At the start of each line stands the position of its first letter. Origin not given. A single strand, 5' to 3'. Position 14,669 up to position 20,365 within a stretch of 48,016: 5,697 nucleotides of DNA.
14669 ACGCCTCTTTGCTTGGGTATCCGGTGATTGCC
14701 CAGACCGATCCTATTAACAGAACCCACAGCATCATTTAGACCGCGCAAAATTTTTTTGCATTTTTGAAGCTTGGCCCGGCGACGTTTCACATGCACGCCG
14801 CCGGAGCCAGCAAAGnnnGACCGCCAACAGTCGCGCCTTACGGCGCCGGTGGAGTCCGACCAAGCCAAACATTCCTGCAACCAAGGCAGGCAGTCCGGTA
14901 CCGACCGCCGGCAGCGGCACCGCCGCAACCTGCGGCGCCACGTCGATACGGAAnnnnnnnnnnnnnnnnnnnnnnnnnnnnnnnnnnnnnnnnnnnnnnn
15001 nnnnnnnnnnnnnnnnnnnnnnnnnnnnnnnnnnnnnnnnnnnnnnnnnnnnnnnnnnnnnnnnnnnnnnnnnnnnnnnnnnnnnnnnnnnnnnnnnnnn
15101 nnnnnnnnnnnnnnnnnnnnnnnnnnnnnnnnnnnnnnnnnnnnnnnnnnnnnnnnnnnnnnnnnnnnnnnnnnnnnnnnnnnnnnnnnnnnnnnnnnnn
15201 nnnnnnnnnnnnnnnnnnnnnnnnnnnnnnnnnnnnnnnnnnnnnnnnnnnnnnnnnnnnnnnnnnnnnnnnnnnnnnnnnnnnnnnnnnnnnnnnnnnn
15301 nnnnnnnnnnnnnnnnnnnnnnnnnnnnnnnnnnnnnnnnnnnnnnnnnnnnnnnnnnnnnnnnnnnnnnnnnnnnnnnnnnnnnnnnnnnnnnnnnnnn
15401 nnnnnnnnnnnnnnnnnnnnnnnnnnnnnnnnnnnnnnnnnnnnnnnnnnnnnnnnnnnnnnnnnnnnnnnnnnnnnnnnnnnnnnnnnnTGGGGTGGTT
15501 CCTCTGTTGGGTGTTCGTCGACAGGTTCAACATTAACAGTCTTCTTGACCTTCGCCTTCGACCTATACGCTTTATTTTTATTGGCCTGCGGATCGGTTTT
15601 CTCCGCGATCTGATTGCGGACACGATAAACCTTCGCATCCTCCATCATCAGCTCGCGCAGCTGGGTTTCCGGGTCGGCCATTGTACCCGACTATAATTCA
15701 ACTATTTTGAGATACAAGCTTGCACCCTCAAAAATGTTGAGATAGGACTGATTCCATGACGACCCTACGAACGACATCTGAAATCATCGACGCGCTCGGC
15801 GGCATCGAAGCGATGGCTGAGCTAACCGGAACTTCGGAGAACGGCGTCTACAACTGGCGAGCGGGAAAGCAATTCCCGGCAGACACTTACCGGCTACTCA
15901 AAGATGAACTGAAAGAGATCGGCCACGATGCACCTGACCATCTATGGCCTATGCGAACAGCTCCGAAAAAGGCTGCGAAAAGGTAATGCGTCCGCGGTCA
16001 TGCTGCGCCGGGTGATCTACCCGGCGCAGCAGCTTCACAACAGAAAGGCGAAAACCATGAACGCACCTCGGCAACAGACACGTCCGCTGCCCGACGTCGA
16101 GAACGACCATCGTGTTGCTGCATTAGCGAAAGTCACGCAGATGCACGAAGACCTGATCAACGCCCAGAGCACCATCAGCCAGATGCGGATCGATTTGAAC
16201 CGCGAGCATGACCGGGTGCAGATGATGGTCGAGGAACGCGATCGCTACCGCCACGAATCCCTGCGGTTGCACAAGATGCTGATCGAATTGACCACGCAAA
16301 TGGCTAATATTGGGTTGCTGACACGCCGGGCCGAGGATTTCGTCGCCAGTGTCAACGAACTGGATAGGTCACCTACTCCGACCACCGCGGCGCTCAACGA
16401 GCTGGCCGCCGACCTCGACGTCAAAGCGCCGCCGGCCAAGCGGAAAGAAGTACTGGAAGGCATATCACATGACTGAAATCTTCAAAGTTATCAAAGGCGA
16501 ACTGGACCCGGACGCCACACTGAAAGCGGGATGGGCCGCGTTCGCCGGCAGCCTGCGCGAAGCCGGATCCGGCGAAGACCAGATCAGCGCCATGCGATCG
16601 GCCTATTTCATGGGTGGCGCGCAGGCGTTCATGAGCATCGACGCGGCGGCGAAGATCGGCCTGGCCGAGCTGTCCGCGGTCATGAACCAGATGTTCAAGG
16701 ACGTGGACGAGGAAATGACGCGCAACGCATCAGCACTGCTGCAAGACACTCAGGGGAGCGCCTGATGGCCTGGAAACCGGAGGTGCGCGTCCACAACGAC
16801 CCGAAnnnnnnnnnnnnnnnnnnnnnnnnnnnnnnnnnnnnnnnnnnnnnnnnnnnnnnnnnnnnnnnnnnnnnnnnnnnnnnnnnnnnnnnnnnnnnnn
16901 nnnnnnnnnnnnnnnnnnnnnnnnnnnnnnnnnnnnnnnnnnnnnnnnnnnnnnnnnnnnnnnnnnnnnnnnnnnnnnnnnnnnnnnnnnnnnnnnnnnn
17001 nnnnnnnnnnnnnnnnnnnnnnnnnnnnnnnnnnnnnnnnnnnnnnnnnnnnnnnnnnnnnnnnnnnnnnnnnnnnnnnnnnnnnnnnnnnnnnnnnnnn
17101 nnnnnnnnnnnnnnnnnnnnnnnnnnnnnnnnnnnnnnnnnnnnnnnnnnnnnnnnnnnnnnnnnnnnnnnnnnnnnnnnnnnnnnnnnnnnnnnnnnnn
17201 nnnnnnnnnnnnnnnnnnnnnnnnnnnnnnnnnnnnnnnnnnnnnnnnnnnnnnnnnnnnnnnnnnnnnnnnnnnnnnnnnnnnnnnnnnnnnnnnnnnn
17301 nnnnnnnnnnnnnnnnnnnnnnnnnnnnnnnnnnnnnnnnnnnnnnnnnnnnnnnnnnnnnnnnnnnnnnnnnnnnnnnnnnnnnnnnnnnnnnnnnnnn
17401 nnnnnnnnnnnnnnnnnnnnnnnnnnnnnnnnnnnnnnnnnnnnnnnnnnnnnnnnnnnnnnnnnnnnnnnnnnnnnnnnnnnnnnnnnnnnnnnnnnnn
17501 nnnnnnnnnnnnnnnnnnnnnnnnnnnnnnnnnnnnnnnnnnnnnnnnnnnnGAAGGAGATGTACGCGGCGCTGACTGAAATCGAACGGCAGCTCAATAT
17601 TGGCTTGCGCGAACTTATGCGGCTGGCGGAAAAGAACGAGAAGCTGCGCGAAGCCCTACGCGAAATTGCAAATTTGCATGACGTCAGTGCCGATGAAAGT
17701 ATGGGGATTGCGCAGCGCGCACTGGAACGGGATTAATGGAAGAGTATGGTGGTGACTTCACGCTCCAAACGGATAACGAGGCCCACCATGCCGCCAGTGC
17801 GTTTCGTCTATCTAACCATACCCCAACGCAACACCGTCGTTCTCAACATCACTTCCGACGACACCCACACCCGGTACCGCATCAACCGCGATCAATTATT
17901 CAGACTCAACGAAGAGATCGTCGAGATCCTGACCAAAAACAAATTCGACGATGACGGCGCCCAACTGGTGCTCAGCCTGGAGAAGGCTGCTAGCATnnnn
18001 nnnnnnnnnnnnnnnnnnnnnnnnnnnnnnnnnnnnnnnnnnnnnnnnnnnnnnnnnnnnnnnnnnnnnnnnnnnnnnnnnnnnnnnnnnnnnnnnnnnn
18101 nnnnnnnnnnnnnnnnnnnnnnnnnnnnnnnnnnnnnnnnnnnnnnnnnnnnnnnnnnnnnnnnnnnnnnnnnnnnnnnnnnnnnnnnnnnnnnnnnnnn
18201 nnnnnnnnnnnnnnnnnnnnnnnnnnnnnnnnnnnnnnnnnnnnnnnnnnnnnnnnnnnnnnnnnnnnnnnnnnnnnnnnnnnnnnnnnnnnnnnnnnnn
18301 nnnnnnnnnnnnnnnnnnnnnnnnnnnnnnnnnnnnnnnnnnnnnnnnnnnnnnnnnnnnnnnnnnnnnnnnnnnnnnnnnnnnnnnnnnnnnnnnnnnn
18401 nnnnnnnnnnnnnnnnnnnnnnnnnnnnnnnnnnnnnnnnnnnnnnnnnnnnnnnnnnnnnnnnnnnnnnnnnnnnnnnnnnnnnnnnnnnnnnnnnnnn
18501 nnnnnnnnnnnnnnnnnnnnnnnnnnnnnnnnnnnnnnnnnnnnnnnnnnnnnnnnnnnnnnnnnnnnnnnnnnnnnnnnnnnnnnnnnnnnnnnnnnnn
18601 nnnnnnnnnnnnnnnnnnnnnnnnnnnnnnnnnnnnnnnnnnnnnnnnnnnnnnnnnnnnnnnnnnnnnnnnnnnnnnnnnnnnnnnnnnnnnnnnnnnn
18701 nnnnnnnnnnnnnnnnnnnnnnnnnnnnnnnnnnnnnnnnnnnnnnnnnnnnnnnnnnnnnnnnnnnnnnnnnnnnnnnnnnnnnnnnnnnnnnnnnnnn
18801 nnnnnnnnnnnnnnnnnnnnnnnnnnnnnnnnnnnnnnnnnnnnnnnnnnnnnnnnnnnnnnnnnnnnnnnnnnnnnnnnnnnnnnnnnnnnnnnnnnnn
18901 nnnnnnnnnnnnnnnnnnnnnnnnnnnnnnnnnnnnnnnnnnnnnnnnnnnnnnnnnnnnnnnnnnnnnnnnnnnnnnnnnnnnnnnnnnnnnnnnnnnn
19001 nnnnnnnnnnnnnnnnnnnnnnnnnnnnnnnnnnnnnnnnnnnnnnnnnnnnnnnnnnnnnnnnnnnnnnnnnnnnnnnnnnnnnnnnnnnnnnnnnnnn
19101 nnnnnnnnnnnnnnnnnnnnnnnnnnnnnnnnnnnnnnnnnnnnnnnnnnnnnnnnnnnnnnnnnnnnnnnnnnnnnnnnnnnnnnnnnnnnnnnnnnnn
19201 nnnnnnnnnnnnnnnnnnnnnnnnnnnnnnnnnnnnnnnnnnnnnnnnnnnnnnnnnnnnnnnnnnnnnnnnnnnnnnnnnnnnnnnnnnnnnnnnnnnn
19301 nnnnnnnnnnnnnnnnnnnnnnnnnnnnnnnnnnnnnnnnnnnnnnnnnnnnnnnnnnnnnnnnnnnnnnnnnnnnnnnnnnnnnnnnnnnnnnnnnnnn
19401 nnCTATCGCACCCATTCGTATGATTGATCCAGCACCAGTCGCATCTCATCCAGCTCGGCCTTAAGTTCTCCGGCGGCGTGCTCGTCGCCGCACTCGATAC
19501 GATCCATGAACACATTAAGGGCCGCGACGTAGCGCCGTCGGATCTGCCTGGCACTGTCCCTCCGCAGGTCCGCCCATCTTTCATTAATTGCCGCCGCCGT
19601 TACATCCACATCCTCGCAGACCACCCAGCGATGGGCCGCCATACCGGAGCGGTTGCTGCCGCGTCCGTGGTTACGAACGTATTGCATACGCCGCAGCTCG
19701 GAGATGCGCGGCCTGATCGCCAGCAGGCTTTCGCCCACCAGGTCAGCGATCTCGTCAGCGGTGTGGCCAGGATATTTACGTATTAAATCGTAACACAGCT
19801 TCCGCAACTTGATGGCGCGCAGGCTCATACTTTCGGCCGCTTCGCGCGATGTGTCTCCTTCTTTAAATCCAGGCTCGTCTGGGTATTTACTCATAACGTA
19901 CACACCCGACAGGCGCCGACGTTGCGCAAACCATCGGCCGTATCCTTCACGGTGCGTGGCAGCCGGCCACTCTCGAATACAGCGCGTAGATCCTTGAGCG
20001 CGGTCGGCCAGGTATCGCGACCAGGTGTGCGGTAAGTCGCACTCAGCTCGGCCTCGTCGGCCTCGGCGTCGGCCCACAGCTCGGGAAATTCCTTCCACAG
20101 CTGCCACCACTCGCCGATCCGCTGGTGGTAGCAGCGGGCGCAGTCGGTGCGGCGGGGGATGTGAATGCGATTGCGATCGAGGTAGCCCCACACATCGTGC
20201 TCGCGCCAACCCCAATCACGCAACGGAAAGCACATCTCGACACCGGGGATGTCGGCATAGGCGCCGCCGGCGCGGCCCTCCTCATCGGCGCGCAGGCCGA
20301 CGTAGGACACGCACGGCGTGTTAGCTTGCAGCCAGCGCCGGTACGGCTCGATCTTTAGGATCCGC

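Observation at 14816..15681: Phage-borne exosortase substrate (VPLPA/PEP-CTERM protein) in a two-gene moron at the immunity position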

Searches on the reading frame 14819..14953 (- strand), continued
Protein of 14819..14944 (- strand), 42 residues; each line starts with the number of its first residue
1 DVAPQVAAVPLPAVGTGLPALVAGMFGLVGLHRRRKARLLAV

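Call 86: find_encoding_contigs(protein=P0395, flank=10000, max_places=1)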
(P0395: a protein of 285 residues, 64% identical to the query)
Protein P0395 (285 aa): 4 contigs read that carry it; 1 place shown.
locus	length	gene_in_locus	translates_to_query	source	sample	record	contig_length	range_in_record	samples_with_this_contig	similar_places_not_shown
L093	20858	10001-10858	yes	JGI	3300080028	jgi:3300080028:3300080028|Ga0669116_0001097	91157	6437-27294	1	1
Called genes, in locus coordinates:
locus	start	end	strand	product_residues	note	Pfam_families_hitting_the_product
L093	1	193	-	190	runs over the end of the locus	-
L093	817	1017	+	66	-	-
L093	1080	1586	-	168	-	-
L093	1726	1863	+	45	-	-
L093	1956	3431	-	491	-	PF02563:Poly_export, PF10531:SLBB (faint), PF22461:SLBB_2, PF13884:Peptidase_S74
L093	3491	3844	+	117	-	PF13276:HTH_21 (weak)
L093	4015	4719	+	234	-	-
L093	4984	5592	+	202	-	PF00872:Transposase_mut (weak)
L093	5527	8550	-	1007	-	PF13432:TPR_16 (weak), PF14559:TPR_19 (weak), PF12895:ANAPC3 (weak), PF23914:TPR_CcmH_CycH (weak), PF12895:ANAPC3 (weak), PF13432:TPR_16, PF14559:TPR_19, PF23914:TPR_CcmH_CycH, +20 more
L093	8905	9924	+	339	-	-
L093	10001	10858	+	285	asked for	-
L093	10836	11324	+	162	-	-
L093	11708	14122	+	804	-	PF02706:Wzz, PF10609:ParA (faint), PF01656:CbiA, PF13614:AAA_31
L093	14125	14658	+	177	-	PF02357:NusG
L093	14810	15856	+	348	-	PF01370:Epimerase, PF01073:3Beta_HSD, PF16363:GDP_Man_Dehyd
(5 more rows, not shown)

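Call 87: find_encoding_contigs(protein=P0448, flank=10000, max_places=1)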
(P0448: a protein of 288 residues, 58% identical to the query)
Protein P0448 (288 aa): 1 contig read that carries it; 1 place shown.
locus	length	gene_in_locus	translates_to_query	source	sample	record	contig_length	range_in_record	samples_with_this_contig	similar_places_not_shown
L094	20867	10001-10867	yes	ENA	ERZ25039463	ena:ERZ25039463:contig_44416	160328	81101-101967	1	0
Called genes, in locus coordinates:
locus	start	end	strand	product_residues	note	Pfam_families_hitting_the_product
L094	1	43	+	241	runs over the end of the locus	-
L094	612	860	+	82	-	PF00535:Glycos_transf_2, PF10111:Glyco_tranf_2_2 (weak)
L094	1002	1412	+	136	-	-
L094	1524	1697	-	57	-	-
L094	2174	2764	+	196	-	-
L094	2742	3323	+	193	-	PF13539:Peptidase_M15_4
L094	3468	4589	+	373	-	PF01757:Acyl_transf_3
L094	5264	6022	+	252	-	-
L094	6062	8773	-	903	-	PF13432:TPR_16 (weak), PF23914:TPR_CcmH_CycH (weak), PF14559:TPR_19, PF13432:TPR_16 (weak), PF25060:ARM_TT21_2nd (weak), PF14559:TPR_19 (weak), PF09976:TPR_21 (weak), PF13432:TPR_16, +28 more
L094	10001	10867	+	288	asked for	-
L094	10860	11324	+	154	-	-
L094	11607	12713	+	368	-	PF02706:Wzz (weak)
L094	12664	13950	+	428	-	PF10609:ParA (weak), PF13614:AAA_31, PF01656:CbiA (weak)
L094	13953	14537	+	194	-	PF02357:NusG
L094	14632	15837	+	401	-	PF13579:Glyco_trans_4_4 (weak)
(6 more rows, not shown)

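Call 88: find_encoding_contigs(protein=P0389, flank=10000, max_places=1)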
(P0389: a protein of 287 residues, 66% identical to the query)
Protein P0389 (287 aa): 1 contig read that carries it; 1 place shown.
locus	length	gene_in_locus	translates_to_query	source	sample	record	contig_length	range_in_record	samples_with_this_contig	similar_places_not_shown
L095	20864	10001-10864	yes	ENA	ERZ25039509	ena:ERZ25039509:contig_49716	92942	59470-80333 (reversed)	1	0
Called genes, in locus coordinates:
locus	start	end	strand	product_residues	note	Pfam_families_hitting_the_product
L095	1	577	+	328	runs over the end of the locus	PF01073:3Beta_HSD (weak), PF01370:Epimerase, PF04321:RmlD_sub_bind (weak), PF07993:NAD_binding_4 (faint), PF16363:GDP_Man_Dehyd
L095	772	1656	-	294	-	-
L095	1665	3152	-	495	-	PF02397:Bac_transf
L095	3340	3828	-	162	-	-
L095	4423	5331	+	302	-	PF09992:NAGPA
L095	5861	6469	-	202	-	PF13414:TPR_11 (faint), PF14559:TPR_19 (faint), PF13428:TPR_14 (faint), PF13424:TPR_12 (faint), PF13432:TPR_16 (faint), PF13431:TPR_17 (faint), PF00515:TPR_1 (faint), PF07719:TPR_2 (faint)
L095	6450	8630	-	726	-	PF23914:TPR_CcmH_CycH (weak), PF14559:TPR_19 (weak), PF14559:TPR_19 (weak), PF13432:TPR_16 (weak), PF14559:TPR_19 (weak), PF23914:TPR_CcmH_CycH, PF00515:TPR_1 (weak), PF13424:TPR_12 (weak), +19 more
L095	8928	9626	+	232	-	-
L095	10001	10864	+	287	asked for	-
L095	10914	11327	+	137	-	-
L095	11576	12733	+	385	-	PF02706:Wzz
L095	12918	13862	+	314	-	PF10609:ParA (faint), PF01656:CbiA, PF13614:AAA_31 (weak)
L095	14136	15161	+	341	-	PF01370:Epimerase, PF01073:3Beta_HSD (weak), PF16363:GDP_Man_Dehyd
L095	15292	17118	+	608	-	PF13522:GATase_6, PF13537:GATase_7, PF00733:Asn_synthase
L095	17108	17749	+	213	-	PF13579:Glyco_trans_4_4 (weak), PF13439:Glyco_transf_4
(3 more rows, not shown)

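Call 92: search_dna_similar(query=L088:10443-11297:+, collection=plasmids, mode=protein, max_evalue=0.001, max_rows=20)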
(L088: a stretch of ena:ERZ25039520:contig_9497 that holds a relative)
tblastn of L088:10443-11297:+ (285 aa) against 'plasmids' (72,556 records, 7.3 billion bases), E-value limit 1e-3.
Records with a match: 3; places in all: 3; records where one place covers at least 80% of the query: 2.
Best place of each record, by identity: <60% 3.
By first word of the organism name: Rhizobium 2; Microvirga 1.
By predicted mobility (MOB-suite, as given by PLSDB): non-mobilizable 3.
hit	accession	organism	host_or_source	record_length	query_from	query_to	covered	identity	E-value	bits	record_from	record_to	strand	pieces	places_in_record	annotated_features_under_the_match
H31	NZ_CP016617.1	Microvirga ossetica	Vicia alpestris,cell culture,nodules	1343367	26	285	91%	40.5%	3e-40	155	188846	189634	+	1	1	none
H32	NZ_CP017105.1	Rhizobium gallicum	Phaseolus vulgaris,Whole ...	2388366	57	279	78%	36.2%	3e-33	135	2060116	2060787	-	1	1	none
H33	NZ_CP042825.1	Rhizobium sp. WL3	Wheat,phyllosphere swab,leaves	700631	26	262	83%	33.8%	5e-34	137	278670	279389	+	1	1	hypothetical protein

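Call 93: get_annotated_region(hit=H31, flank=12000)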
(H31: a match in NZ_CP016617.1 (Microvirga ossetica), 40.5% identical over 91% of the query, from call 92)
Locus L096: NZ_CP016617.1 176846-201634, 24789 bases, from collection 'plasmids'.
description: Microvirga ossetica strain V5/3m plasmid unnamed1, complete sequence
organism: Microvirga ossetica (NCBI taxid 1882682)
taxonomy: Bacteria; Pseudomonadota; Alphaproteobacteria; Hyphomicrobiales; Methylobacteriaceae; Microvirga; Microvirga ossetica
host: -; source: Vicia alpestris,cell culture,nodules; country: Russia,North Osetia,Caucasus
typing (MOB-suite, as given by PLSDB): non-mobilizable
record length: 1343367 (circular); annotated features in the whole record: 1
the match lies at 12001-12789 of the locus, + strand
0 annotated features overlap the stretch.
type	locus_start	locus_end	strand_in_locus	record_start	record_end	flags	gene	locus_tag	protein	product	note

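Call 94: get_annotated_region(hit=H33, flank=12000)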
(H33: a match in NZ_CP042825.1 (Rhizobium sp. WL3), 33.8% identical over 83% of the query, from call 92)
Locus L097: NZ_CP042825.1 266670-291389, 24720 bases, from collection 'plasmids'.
description: Rhizobium sp. WL3 plasmid unnamed2, complete sequence
organism: Rhizobium sp. WL3 (NCBI taxid 2603277)
taxonomy: Bacteria; Pseudomonadota; Alphaproteobacteria; Hyphomicrobiales; Rhizobiaceae; Rhizobium; Rhizobium sp. WL3
host: -; source: Wheat,phyllosphere swab,leaves; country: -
typing (MOB-suite, as given by PLSDB): non-mobilizable
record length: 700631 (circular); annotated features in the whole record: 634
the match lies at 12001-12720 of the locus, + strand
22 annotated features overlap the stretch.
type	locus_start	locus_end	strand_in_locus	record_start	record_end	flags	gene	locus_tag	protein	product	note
CDS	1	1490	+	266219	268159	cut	-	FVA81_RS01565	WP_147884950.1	hypothetical protein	-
CDS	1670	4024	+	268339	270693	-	-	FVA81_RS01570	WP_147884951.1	polysaccharide biosynthesis tyrosine autokinase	GO:0045226 - extracellular polysaccharide biosynthetic process [Evidence IEA]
CDS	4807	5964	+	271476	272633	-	gmd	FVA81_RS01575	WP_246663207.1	GDP-mannose 4,6-dehydratase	GO:0000271 - polysaccharide biosynthetic process [Evidence IEA]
CDS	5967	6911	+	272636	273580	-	-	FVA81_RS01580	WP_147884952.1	GDP-L-fucose synthase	-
CDS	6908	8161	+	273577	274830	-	-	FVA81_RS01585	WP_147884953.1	WcaI family glycosyltransferase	-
CDS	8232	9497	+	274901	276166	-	-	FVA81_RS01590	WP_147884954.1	lipopolysaccharide biosynthesis protein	-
CDS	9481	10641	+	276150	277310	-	-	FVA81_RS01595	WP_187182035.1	glycosyltransferase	-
CDS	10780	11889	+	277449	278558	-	-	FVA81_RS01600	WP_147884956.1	glycosyltransferase family 4 protein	-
CDS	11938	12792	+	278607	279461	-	-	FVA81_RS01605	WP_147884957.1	hypothetical protein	-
CDS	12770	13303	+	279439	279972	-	-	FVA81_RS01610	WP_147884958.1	hypothetical protein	-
CDS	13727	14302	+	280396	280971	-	-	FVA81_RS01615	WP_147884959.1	putative colanic acid biosynthesis acetyltransferase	-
CDS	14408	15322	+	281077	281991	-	-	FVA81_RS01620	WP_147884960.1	glycosyltransferase family 2 protein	-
CDS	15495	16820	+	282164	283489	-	-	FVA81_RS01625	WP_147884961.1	hypothetical protein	-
CDS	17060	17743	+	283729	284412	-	-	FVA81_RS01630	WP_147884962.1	sugar transferase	-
CDS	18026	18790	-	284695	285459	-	-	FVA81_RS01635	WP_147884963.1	DUF6030 family protein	-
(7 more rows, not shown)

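Call 97: search_solved_structures(query=A4, max_evalue=1)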
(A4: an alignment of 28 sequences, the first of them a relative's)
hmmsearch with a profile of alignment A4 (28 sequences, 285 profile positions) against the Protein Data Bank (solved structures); distinct sequences matched with E-value up to 1: 0.

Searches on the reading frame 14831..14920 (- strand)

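Call 6: search_protein_families(library=ncbifam, proteins=[window:14831-14920:-], max_evalue=10)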
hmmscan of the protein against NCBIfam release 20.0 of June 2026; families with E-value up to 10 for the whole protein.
seq(30 aa): 3 families
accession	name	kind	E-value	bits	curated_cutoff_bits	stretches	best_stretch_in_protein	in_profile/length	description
NF058582.1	Microco_LAVTG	domain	0.033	14.3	27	1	1-27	9-34/34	LAVTG motif-containing sortase-dependent surface protein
TIGR03901.2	MYXO-CTERM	domain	0.22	11.9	20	1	8-27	13-32/34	MYXO-CTERM sorting domain-containing protein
TIGR03370.1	VPLPA-CTERM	domain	4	7.5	25.35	0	1-28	1-25/25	VPLPA-CTERM sorting domain-containing protein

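Call 7: search_protein_families(library=pfam, proteins=[window:14831-14920:-], max_evalue=10)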
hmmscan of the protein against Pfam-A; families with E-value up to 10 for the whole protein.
seq(30 aa): 1 family
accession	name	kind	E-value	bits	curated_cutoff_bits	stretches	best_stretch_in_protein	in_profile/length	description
PF11384.13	DUF3188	-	0.66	10.1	24.6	1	3-28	27-49/50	Protein of unknown function (DUF3188)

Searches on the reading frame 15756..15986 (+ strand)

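Call 4: search_protein_families(library=ncbifam, proteins=[window:15756-15986:+], max_evalue=10)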
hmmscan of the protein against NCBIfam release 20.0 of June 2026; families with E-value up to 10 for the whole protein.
window:15756-15986:+ (76 aa): 1 family
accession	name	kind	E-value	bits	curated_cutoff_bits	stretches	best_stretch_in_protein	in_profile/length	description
NF046037.1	carphisopro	domain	9.1e-09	35.4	38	1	8-45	2-39/54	carph-isopro domain-containing protein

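Call 5: search_protein_families(library=pfam, proteins=[window:15756-15986:+], max_evalue=10)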
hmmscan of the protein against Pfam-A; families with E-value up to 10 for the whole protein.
window:15756-15986:+ (76 aa): 4 families
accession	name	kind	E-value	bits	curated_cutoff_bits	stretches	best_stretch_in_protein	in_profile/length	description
PF15943.11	YdaS_toxin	-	0.00025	21.3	30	1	10-43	4-38/65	Bacterial toxin YdaS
PF12728.13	HTH_17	-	0.00043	20.9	27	1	17-54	4-45/51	Helix-turn-helix domain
PF14549.12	P22_Cro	-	0.00078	19.6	30.2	1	6-42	1-35/60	DNA-binding transcriptional regulator Cro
PF13871.12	Helicase_C_4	-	0.27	11.4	30.5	1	9-33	5-29/271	C-terminal domain on Strawberry notch homologue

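Call 14: search_protein_families(library=phrogs, proteins=[window:15756-15986:+], max_evalue=0.001)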
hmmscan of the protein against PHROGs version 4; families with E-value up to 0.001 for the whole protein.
window:15756-15986:+ (76 aa): 3 families
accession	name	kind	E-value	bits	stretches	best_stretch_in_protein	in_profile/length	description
phrog_8008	-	DNA, RNA and nucleotide metabolism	1.2e-05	25.9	1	1-36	1-36/66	DNA binding protein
phrog_409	-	transcription regulation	7e-05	24.4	1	6-48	16-57/127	transcriptional regulator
phrog_17223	-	unknown function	0.00048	21.2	1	6-53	22-68/103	-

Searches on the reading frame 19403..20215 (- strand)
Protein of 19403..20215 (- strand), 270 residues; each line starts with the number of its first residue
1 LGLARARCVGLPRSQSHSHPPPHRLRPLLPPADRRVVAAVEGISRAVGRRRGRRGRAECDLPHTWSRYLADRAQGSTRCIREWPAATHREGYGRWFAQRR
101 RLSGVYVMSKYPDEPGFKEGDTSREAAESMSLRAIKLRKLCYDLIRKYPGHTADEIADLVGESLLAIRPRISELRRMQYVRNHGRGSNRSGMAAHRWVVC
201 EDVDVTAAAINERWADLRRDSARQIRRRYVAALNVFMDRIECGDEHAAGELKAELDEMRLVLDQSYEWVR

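Call 44: search_protein_families(library=pfam, proteins=[window:19403-20215:-], max_evalue=0.01)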
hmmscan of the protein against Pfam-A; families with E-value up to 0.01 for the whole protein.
window:19403-20215:- (270 aa): 0 families

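Call 77: search_protein_families(library=phrogs, proteins=[window:19403-20215:-], max_evalue=0.001)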
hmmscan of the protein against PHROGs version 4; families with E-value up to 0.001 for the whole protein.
window:19403-20215:- (270 aa): 1 family
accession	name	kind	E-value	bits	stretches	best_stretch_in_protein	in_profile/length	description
phrog_1123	-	unknown function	1.2e-11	45.4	1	121-210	16-107/112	-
